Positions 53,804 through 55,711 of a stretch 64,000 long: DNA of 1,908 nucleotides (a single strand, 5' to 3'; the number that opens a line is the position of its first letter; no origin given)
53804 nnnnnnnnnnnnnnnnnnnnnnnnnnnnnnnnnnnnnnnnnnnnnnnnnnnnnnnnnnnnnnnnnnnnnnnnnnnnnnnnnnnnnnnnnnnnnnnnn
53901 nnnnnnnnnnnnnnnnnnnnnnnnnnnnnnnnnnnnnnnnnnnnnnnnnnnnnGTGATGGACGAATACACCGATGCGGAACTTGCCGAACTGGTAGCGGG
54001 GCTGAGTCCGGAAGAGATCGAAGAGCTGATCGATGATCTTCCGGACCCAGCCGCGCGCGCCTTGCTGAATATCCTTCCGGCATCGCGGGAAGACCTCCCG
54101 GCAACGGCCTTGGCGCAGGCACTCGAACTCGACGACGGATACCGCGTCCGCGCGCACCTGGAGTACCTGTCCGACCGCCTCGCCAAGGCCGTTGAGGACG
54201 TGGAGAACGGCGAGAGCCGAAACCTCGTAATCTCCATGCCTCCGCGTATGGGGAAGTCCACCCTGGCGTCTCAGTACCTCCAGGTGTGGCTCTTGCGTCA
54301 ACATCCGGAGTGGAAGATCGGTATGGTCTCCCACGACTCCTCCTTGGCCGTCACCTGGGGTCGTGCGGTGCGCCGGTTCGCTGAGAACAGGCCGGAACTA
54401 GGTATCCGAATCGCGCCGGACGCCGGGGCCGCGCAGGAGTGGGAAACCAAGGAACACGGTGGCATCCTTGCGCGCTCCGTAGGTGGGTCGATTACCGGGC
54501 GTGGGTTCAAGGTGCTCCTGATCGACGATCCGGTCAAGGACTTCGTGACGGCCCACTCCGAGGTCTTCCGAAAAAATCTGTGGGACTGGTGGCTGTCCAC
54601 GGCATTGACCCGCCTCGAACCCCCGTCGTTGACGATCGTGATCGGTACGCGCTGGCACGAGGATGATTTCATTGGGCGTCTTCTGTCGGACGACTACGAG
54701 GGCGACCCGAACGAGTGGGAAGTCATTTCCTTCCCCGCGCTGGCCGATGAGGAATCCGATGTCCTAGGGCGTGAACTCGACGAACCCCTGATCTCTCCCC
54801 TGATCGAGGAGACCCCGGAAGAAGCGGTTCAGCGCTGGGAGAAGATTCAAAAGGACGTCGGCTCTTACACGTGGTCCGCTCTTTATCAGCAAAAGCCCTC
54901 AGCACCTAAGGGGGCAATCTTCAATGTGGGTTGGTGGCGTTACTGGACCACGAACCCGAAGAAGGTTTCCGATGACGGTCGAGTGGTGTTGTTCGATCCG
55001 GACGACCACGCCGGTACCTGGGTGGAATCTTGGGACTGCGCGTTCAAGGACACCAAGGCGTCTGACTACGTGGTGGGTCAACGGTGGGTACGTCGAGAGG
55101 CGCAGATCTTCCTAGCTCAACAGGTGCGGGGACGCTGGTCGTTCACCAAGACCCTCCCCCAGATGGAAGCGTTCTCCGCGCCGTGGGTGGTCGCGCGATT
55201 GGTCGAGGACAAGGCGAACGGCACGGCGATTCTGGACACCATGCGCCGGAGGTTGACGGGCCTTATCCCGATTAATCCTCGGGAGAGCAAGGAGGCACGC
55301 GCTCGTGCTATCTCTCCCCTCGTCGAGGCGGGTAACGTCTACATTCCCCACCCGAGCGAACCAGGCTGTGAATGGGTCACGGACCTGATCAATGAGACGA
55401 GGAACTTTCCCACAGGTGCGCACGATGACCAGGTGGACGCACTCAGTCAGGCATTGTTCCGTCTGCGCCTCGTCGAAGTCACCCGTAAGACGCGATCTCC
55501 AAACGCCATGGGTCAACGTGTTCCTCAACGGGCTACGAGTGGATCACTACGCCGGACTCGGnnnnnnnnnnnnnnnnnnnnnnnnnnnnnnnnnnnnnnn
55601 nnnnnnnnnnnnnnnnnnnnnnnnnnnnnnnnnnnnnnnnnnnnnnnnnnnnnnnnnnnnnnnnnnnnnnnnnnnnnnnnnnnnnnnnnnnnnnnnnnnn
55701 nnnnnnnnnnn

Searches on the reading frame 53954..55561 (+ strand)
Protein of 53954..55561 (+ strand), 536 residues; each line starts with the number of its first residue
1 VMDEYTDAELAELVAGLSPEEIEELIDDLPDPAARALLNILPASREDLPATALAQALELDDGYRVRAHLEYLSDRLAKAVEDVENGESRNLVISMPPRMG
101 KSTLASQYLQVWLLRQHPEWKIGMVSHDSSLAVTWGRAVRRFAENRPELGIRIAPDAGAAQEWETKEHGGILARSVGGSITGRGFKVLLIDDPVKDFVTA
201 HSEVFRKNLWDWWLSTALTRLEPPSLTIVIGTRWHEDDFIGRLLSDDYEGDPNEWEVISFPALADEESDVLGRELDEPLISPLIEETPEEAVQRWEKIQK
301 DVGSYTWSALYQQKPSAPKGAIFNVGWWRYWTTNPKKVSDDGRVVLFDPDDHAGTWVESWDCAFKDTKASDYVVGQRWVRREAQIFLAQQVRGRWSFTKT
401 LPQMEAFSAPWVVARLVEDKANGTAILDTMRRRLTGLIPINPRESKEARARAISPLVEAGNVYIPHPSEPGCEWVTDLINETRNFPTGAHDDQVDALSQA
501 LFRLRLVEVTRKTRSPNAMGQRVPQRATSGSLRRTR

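Call 86: search_dna_similar(query=window:53954-55561:+, collection=phages, mode=protein, max_rows=12, max_evalue=1e-10)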
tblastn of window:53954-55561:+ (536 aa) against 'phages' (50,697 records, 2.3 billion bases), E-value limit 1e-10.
Records with a match: 2409; places in all: 2439; records where one place covers at least 80% of the query: 560.
Best place of each record, by identity: <60% 2409.
By first word of the organism name: Mycobacterium 493; Klebsiella 438; Escherichia 304; Microbacterium 273; Gordonia 185; Acinetobacter 51; Brucella 41; Lactococcus 40; Xanthomonas 39; Caulobacter 39; and 95 more.
By host as written in the record: Mycobacterium smegmatis mc2 155 345; Klebsiella pneumoniae 194; - 169; Gordonia terrae 3612 145; Microbacterium foliorum NRRL B-24224 SEA 111; Microbacterium foliorum NRRL B-24224 104; Mycobacterium smegmatis mc#155 83; Escherichia coli 72; and 469 more.
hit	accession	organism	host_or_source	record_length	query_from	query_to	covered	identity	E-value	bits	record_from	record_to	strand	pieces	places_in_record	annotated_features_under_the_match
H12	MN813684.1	Microbacterium phage Terij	Microbacterium paraoxydans NWU1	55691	9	535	98%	58.1%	0e+0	592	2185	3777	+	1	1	4: terminase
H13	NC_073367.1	Microbacterium phage Terij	Microbacterium paraoxydans NWU1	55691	9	535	98%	58.1%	0e+0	592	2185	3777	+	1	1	4: terminase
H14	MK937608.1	Microbacterium phage Cressida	Microbacterium foliorum NRRL B-24224 SEA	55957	1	536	100%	56.9%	0e+0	582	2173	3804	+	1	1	4: terminase | 3: hypothetical protein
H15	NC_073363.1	Microbacterium phage Cressida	Microbacterium foliorum NRRL B-24224 SEA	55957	1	536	100%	56.9%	0e+0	582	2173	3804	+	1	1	4: terminase | 3: hypothetical protein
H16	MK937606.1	Microbacterium phage Margaery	Microbacterium foliorum NRRL B-24224 SEA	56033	9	535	98%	57.7%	0e+0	587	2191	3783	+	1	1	4: terminase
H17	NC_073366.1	Microbacterium phage Margaery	Microbacterium foliorum NRRL B-24224 SEA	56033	9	535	98%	57.7%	0e+0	587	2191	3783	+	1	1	4: terminase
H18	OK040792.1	Microbacterium phage Kozie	Microbacterium paraoxydans NWU1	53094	9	536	99%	57.0%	0e+0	574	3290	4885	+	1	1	5: terminase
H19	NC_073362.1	Microbacterium phage Kozie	Microbacterium paraoxydans NWU1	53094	9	536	99%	57.0%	0e+0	574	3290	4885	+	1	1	5: terminase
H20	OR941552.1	Microbacterium phage MO526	Microbacterium oxydans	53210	9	536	99%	56.6%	5e-180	567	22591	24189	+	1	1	terminase-like family protein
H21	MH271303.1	Microbacterium phage MementoMori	Microbacterium paraoxydans NWU1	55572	36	536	93%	59.3%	0e+0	582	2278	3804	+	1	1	4: terminase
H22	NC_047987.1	Microbacterium phage MementoMori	Microbacterium paraoxydans NWU1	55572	36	536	93%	59.3%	0e+0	582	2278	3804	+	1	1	4: terminase large subunit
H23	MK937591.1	Microbacterium phage Cinna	Microbacterium foliorum NRRL B-24224 SEA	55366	36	536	93%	59.3%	0e+0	580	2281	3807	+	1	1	4: terminase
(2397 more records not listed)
